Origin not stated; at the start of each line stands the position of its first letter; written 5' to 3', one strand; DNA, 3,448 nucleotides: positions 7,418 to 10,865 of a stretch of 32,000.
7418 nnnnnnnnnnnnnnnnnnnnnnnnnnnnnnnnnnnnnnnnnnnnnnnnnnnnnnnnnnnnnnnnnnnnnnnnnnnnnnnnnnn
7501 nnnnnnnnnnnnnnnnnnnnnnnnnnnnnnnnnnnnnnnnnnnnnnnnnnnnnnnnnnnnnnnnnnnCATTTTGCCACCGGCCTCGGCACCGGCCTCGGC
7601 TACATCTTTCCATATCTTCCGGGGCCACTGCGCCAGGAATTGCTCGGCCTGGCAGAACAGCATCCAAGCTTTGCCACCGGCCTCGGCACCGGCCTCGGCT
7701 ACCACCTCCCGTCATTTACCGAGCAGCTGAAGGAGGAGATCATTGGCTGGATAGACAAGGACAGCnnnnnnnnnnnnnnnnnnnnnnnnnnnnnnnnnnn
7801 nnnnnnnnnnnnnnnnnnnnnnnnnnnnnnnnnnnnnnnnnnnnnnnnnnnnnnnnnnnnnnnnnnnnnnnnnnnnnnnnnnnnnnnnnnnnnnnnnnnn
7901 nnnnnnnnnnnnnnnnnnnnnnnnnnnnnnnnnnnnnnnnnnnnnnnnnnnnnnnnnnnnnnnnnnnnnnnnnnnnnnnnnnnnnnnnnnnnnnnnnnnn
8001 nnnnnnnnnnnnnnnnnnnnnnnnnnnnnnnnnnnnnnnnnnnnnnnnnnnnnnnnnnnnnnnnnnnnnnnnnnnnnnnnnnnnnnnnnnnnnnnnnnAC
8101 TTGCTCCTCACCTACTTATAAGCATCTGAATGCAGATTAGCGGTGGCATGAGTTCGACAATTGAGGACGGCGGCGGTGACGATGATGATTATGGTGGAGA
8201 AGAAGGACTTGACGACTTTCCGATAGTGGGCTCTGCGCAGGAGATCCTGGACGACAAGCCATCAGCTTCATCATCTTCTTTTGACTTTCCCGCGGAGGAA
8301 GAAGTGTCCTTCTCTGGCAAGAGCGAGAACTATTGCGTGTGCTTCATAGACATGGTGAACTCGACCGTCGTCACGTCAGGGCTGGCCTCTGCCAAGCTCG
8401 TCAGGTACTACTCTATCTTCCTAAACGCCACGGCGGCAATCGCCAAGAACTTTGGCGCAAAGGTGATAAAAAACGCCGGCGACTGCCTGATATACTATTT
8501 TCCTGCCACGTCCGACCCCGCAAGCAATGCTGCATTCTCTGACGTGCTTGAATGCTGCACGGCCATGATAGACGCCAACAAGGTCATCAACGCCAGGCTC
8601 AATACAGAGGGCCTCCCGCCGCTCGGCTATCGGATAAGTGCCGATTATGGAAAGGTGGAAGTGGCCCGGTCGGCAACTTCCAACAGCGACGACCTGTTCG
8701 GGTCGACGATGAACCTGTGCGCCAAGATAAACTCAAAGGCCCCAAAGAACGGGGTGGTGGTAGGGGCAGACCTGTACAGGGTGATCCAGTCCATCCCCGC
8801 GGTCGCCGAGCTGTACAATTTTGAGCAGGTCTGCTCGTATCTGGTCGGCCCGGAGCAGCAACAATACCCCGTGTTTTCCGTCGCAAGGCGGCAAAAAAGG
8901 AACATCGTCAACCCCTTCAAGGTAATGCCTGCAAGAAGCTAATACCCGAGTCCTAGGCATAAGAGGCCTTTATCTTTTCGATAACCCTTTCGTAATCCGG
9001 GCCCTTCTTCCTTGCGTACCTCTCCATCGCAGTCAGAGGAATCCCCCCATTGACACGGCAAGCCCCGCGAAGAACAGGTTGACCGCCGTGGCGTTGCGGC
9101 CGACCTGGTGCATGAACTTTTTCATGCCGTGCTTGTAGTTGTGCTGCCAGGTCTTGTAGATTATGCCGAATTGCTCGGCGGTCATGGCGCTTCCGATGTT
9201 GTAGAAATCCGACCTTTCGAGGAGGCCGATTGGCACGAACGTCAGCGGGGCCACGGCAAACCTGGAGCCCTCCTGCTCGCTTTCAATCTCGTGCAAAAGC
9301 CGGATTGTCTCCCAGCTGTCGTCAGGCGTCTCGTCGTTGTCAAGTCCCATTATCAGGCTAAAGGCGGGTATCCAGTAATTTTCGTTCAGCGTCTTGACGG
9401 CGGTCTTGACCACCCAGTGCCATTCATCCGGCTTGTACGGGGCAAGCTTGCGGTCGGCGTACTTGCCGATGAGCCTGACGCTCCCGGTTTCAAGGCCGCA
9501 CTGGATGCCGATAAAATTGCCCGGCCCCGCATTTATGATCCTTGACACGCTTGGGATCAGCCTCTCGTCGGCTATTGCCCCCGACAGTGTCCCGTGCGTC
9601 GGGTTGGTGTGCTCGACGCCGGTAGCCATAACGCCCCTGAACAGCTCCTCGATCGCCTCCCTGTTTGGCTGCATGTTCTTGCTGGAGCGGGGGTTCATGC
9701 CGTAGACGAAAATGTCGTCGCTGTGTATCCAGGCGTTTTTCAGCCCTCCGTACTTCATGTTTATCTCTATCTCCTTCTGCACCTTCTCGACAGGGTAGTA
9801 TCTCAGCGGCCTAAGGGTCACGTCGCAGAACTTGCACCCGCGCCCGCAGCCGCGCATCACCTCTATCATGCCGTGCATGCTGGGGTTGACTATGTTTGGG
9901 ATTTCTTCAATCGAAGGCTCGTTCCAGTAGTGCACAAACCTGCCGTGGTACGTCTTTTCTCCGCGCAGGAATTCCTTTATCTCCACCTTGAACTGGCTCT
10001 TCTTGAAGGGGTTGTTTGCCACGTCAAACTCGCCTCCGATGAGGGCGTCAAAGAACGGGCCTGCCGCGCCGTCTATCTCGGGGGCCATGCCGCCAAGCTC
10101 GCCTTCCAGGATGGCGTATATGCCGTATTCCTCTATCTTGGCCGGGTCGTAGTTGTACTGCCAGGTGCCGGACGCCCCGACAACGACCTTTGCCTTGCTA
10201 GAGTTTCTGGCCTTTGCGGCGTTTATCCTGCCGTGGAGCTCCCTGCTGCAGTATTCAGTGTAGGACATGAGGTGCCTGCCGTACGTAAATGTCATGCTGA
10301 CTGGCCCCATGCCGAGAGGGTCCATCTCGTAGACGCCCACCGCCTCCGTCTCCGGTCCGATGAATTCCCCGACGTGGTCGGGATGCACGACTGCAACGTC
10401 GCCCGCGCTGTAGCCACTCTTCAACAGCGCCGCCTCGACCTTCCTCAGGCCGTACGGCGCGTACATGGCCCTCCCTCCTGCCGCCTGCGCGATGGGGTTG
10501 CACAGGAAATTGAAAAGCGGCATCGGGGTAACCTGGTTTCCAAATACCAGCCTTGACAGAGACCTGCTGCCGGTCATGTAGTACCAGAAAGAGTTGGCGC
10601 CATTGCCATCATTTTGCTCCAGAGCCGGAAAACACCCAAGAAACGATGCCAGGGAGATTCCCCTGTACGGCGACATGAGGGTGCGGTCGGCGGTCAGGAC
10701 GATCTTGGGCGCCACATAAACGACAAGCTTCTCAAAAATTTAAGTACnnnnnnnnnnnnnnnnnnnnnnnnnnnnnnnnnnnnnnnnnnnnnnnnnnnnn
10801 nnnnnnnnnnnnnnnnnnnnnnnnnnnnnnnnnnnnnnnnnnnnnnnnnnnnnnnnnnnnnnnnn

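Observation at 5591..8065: A 33-residue '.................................' repeat that I cannot assign to a known repeat family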

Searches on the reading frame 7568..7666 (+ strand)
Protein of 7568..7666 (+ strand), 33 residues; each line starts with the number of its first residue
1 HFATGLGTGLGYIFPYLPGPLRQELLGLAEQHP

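Call 24: search_solved_structures(query=A3, max_evalue=10)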
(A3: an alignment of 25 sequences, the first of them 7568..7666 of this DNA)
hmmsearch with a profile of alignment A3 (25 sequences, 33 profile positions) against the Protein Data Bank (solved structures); distinct sequences matched with E-value up to 10: 15.
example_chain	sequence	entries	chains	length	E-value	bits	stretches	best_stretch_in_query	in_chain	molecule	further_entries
7z15_D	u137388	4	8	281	0.12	15.3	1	11-25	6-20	Alpha-D-ribose 1-methylphosphonate 5-phosphate C-P lyase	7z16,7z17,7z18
4xb6_D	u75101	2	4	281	0.12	15.3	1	11-25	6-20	Alpha-D-ribose 1-methylphosphonate 5-phosphate C-P lyase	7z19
3soh_B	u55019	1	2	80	0.3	14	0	17-29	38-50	Flagellar motor switch protein FliG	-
4qrm_B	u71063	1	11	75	0.47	13.4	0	17-29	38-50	Flagellar motor switch protein FliG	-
8gps_A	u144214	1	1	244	1.4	11.9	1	13-31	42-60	MgtE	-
1nmr_A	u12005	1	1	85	1.4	11.9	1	7-26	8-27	poly(A)-binding protein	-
4fhr_B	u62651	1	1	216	1.6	11.7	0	17-29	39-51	Flagellar motor switch protein FliG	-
3sra_A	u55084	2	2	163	1.9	11.5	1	4-14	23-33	Acyl-homoserine lactone acylase PvdQ subunit alpha | Acyl-homoserine lactone acylase pvdQ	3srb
3src_A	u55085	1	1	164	1.9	11.5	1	4-14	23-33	Acyl-homoserine lactone acylase pvdQ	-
4m1j_A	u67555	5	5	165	1.9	11.5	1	4-14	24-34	Acyl-homoserine lactone acylase PvdQ subunit alpha | Acyl-homoserine lactone acylase PvdQ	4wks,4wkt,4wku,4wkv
3ajc_A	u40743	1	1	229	2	11.4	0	17-29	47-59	Flagellar motor switch protein fliG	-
2wyb_A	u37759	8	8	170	2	11.4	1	4-14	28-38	ACYL-HOMOSERINE LACTONE ACYLASE PVDQ SUBUNIT ALPHA | Acyl-homoserine lactone acylase PvdQ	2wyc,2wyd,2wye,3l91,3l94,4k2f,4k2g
4bth_A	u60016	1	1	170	2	11.4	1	4-14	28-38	ACYL-HOMOSERINE LACTONE ACYLASE PVDQ SUBUNIT ALPHA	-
1lkv_X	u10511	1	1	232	2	11.4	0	17-29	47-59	FLAGELLAR MOTOR SWITCH PROTEIN FLIG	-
4ob1_A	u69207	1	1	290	9.1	9.3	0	18-30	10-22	Cobalt-containing nitrile hydratase subunit alpha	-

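Call 35: search_protein_representatives(alignment_id=A3)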
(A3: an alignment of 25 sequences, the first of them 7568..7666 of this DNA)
Query: 25 sequences, 33 profile positions. Proteins with E-value up to 0.001 (for the whole library): 220; up to 1e-10: 109; up to 1e-30: 44. The best 150 are listed.
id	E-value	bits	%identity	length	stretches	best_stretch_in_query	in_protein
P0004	3.6e-179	596.1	-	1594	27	2-33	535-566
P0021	3.5e-163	544.9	-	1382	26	2-33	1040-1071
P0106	7.9e-155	518.2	-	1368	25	2-32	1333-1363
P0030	1.9e-141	475.4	-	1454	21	1-32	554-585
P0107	2.1e-121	411.3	-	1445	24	1-33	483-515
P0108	1.3e-114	389.6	-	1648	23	1-30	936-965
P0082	1.9e-114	389.0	-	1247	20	1-32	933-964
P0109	1.4e-112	383.1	-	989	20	1-33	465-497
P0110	9.9e-112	380.3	-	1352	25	1-24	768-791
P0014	1.8e-109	373.1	-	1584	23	1-33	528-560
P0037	1.1e-101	348.2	-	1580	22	1-29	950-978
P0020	3.1e-97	333.9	-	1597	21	1-32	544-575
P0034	5.4e-96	330.0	-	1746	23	2-33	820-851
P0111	4.5e-93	320.6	-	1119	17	2-31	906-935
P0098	1.0e-92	319.5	-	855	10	2-32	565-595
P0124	9.2e-49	178.9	-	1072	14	1-31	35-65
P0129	5.6e-40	150.8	-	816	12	4-30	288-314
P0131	1.5e-35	136.6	-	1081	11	6-32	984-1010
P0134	1.4e-33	130.3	-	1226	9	1-32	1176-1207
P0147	8.2e-24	99.1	-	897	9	4-24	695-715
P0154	1.5e-20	88.6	-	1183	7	7-27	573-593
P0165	2.0e-17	78.6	-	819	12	2-31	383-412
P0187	2.5e-13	65.5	-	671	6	1-32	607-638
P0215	3.5e-09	52.3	-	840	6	2-32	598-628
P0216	4.6e-09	51.9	-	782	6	2-29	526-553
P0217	5.0e-09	51.8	-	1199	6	6-33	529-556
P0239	2.2e-07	46.5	-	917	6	10-32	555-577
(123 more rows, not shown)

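Call 38: search_protein_families(library=pfam, proteins=[P0124, P0131, P0134, P0154, P0217, P0215, P0239, P0165, P0147], max_evalue=0.001)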
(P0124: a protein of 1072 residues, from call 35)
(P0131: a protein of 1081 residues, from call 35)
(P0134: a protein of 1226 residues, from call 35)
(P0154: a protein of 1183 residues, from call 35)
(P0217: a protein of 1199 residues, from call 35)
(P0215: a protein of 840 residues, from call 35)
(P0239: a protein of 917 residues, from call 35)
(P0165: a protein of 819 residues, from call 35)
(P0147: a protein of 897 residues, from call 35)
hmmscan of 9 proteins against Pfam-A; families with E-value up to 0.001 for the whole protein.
P0124 (1072 aa): 1 family
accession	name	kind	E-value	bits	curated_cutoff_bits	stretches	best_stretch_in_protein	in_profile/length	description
PF00211.25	Guanylate_cyc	-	1.5e-08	34.9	21.9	1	875-1049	7-176/183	Adenylate and Guanylate cyclase catalytic domain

P0131 (1081 aa): 0 families

P0134 (1226 aa): 2 families
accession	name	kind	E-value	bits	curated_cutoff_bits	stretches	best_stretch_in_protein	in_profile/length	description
PF13191.12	AAA_16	-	6.5e-05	23.9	32.6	0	410-455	6-50/167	AAA ATPase domain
PF13401.12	AAA_22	-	9.1e-05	23.2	27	0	430-472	6-41/130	AAA domain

P0154 (1183 aa): 5 families
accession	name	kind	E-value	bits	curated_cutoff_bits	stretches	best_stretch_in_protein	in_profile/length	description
PF00515.34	TPR_1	-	3e-08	33.6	27.8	1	989-1020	2-33/34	Tetratricopeptide repeat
PF07719.23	TPR_2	-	9.8e-08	32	27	1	989-1020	2-33/34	Tetratricopeptide repeat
PF13181.12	TPR_8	-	3.5e-05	24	25.7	0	989-1020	2-33/34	Tetratricopeptide repeat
PF13428.12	TPR_14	-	0.00022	22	23.5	0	988-1030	1-43/44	Tetratricopeptide repeat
PF13414.12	TPR_11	-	0.00083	19.4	26.8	0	999-1032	5-38/42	TPR repeat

P0217 (1199 aa): 1 family
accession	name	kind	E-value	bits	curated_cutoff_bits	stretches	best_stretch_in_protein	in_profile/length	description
PF14559.12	TPR_19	-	4.8e-05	24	25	0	981-1043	1-60/68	Tetratricopeptide repeat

P0215 (840 aa): 2 families
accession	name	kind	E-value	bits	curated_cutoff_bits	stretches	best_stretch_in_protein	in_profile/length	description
PF07693.20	KAP_NTPase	-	1.1e-40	140.2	20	1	29-340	1-286/293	KAP family P-loop domain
PF02369.22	Big_1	-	1.9e-06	28.3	34.9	1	763-825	21-82/93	Bacterial Ig-like domain (group 1)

P0239 (917 aa): 1 family
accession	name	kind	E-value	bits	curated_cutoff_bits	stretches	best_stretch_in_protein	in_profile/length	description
PF00910.28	RNA_helicase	-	0.00044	21.2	21.5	0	90-162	1-64/105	RNA helicase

P0165 (819 aa): 0 families

P0147 (897 aa): 0 families
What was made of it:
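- On TPR (34 aa): Some relatives carry genuine TPRs, but in a separate C-terminal region after the 33-aa array (P0154, call 38).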

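Call 60: list_cluster_members(proteins=[P0215, P0216, P0134, P0129, P0187, P0154, P0131, P0165])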
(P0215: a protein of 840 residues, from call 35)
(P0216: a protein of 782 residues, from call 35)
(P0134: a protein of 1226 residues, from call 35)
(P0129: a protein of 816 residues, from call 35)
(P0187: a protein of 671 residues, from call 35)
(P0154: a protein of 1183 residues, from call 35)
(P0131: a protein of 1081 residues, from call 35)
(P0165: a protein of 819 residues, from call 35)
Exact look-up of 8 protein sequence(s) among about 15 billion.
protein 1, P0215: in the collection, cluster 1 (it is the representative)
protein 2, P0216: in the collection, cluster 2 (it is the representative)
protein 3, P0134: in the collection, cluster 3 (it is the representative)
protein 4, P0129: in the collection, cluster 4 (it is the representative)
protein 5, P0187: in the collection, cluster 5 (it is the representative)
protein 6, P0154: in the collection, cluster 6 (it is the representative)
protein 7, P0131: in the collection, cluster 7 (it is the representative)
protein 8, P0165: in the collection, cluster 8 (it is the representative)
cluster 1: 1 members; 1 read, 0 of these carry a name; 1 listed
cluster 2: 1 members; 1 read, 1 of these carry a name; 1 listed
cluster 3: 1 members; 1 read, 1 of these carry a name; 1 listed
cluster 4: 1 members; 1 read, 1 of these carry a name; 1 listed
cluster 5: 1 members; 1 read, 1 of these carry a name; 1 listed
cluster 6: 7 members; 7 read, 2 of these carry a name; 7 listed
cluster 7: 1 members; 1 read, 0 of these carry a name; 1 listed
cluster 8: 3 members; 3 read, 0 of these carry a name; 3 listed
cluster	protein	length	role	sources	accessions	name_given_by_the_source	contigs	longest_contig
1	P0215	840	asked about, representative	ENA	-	-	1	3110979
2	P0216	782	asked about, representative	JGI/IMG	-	hypothetical protein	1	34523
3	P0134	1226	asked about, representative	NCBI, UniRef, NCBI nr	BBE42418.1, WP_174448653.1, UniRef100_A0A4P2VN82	hypothetical protein [Conexivisphaera calida] | Uncharacterized protein n=1 Tax=Conexivisphaera calida TaxID=1874277 ...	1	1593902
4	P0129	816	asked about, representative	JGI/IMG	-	hypothetical protein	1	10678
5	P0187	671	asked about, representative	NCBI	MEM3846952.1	MAG: hypothetical protein QXU98_14755, partial [Candidatus Parvarchaeota archaeon]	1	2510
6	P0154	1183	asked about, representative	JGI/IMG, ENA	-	-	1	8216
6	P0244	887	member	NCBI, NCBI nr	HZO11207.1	MAG TPA: hypothetical protein VFB48_03740, partial [Nitrososphaeraceae archaeon] | hypothetical protein [Nitrososphaeraceae archaeon]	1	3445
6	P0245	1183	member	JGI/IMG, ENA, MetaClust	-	\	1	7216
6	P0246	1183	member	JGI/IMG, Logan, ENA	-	-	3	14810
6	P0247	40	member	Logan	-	-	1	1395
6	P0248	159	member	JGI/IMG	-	-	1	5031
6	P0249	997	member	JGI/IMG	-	-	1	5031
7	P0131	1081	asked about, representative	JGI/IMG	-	-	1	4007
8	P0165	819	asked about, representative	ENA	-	-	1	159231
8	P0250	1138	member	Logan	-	-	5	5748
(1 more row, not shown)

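Call 69: find_encoding_contigs(protein=P0215, flank=6000, max_places=2)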
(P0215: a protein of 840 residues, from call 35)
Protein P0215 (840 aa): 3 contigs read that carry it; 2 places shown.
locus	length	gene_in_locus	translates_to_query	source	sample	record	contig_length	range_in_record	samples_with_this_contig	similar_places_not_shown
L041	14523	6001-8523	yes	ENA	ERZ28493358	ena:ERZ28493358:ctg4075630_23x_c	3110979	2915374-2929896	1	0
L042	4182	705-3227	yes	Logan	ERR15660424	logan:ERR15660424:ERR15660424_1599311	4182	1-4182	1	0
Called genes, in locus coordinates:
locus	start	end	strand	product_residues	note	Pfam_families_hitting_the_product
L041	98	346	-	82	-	-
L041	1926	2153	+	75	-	-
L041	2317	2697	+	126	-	PF04075:F420H2_quin_red (weak), PF10012:DUF2255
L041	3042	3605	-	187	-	PF14588:YjgF_endoribonc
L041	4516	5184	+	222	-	PF03070:TENA_THI-4, PF14518:Haem_oxygenas_2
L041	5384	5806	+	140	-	-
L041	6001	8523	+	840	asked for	PF07693:KAP_NTPase, PF02369:Big_1 (weak)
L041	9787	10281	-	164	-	-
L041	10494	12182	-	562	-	PF10579:Rapsyn_N (faint), PF07719:TPR_2 (faint), PF12968:DUF3856 (faint), PF13181:TPR_8 (faint), PF17874:TPR_MalT (faint), PF13424:TPR_12, PF00515:TPR_1 (weak), PF13424:TPR_12, +3 more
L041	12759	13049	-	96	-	PF13424:TPR_12, PF07719:TPR_2 (faint), PF13374:TPR_10 (faint), PF00515:TPR_1 (weak), PF13424:TPR_12 (weak)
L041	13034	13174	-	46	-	-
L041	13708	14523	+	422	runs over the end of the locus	PF12770:CHAT, PF03568:Separin_C (weak)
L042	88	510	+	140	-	-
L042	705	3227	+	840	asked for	PF07693:KAP_NTPase, PF02369:Big_1 (weak)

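Call 70: find_encoding_contigs(protein=P0134, flank=6000, max_places=2)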
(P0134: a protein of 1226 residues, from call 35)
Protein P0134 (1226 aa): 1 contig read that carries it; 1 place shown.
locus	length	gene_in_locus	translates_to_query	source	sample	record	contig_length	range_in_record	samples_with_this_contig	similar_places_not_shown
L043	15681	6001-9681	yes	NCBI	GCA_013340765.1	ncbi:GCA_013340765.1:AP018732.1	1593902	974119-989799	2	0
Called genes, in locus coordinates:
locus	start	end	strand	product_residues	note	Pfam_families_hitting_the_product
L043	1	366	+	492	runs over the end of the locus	PF12323:HTH_OrfB_IS605 (faint), PF01385:OrfB_IS605, PF07282:Cas12f1-like_TNB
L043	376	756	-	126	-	-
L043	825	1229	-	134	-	-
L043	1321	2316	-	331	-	-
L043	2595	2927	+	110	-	-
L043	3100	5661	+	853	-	PF20720:nSTAND3 (weak), PF13414:TPR_11, PF13432:TPR_16, PF14559:TPR_19, PF00515:TPR_1, PF07719:TPR_2 (weak), PF13414:TPR_11, PF13431:TPR_17 (weak), +6 more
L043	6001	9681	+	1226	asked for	-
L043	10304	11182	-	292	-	PF00106:adh_short, PF01370:Epimerase (weak), PF08659:KR (weak), PF13561:adh_short_C2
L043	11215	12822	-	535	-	PF00437:T2SSE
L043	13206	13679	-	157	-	-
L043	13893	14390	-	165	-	-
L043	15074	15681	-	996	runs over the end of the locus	-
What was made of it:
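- Other carriers of the repeat lie next to TPR and CHAT genes, or next to an nSTAND3-TPR gene and an IS605 element (calls 69, 70).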

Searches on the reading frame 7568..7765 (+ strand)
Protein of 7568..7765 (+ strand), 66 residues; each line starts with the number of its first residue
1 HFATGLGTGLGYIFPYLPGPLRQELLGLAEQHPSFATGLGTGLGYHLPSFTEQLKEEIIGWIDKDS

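Call 82: find_homologous_proteins(query=A4, max_evalue=0.001)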
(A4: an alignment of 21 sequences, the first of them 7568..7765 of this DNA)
Query A4 (21 sequences) (66 aa, profile of the alignment): 5 proteins with E <= 0.001 among 695 candidates.
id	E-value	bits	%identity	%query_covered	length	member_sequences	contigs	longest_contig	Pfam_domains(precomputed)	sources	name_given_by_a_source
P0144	6.4e-35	136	42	76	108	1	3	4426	-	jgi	jgi:hypothetical protein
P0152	2.4e-30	122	34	88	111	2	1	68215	-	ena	-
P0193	5.9e-29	117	41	88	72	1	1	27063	-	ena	-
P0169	8.9e-15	72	48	97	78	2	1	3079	-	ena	-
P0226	4.3e-9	54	40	79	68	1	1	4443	-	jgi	jgi:hypothetical protein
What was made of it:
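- Tried and rejected: A word-index search with a two-unit profile returned only 5 short fragments (call 82).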

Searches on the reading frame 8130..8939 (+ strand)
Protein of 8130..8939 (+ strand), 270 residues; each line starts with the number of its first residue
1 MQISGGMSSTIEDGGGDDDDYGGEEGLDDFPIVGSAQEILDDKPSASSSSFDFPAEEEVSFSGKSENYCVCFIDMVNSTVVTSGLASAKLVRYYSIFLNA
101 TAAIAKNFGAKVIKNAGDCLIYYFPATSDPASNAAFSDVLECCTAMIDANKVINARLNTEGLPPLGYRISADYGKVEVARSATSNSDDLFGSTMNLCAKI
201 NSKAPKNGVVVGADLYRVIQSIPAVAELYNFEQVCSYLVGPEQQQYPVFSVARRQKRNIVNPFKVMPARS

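Call 12: search_protein_families(library=pfam, proteins=[window:8130-8939:+], max_evalue=0.01)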
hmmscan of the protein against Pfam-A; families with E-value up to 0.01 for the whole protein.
window:8130-8939:+ (270 aa): 1 family
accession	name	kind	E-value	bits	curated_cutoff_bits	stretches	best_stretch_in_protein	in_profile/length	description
PF00211.25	Guanylate_cyc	-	2.5e-07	30.9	21.9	1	64-233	5-164/183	Adenylate and Guanylate cyclase catalytic domain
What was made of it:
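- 8130..8942 (+): Stand-alone class III nucleotide cyclase (270 aa). The catalytic domain is aa 64-233 (nt 8319-8828). An N-terminal linker carries a conserved FP-containing motif (DFPIVG in the window, aa 29-34). Pfam PF00211 matches at E 2.5e-7 and 30.9 bits, above the 21.9-bit cut-off (call 12).
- On Class III nucleotide cyclase (downstream ORF 8130-8942): 30.9 bits against a 21.9-bit cut-off, E 2.5e-7 (call 12).
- The downstream ORF passes Pfam's PF00211 cut-off (call 12).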

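Call 52: search_solved_structures(query=window:8130-8939:+, max_evalue=0.01, show_alignments=2)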
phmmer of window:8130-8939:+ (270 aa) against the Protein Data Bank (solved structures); distinct sequences matched with E-value up to 0.01: 5.
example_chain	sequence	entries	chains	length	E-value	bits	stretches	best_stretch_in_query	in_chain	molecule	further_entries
3r5g_A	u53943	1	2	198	6e-07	32.4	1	68-222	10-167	CyaB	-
6aoa_A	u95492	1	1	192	0.0008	22.2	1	65-221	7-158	Bacterio-rhodopsin/guanylyl cyclase 1 fusion protein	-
2w01_A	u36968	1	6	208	0.0029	20.3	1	70-205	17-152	ADENYLATE CYCLASE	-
6fht_A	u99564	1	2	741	0.0058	19.3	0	66-204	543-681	Bacteriophytochrome,Adenylate cyclase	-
5oyh_A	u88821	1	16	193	0.0097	18.6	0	65-220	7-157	Nucleotide cyclase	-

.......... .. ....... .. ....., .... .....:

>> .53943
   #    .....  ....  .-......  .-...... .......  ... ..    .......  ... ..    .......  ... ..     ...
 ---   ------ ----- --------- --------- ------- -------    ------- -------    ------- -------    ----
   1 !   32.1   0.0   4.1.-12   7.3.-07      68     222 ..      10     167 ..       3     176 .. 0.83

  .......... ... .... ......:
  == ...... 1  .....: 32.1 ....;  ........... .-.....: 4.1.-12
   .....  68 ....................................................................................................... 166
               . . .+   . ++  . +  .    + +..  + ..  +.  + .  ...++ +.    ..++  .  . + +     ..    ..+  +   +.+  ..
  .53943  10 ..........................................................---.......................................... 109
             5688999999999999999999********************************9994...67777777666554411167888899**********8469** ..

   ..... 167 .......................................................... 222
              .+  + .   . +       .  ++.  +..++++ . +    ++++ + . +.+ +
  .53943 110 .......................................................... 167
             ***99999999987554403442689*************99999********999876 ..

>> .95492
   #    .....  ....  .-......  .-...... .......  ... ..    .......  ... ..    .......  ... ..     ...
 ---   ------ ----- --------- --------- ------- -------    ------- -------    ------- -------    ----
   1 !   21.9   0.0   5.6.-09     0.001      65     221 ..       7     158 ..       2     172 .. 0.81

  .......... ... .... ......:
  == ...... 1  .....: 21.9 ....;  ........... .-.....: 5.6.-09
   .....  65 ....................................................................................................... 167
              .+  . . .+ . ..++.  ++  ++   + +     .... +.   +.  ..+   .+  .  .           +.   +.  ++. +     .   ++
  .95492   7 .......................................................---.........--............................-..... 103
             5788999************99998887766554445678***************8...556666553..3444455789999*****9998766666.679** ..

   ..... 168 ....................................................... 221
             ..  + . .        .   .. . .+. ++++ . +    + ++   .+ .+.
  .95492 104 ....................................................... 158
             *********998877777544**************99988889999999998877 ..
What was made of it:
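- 8130..8942 (+): The best PDB relative is CyaB 3r5g (call 52).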

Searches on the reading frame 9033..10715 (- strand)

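Call 12: search_protein_families(library=pfam, proteins=[window:9033-10715:-], max_evalue=0.01)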
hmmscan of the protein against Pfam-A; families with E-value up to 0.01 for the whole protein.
window:9033-10715:- (560 aa): 1 family
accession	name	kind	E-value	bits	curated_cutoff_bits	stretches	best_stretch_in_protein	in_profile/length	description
PF04055.27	Radical_SAM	-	1.2e-05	26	29.5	1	284-473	1-165/166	Radical SAM superfamily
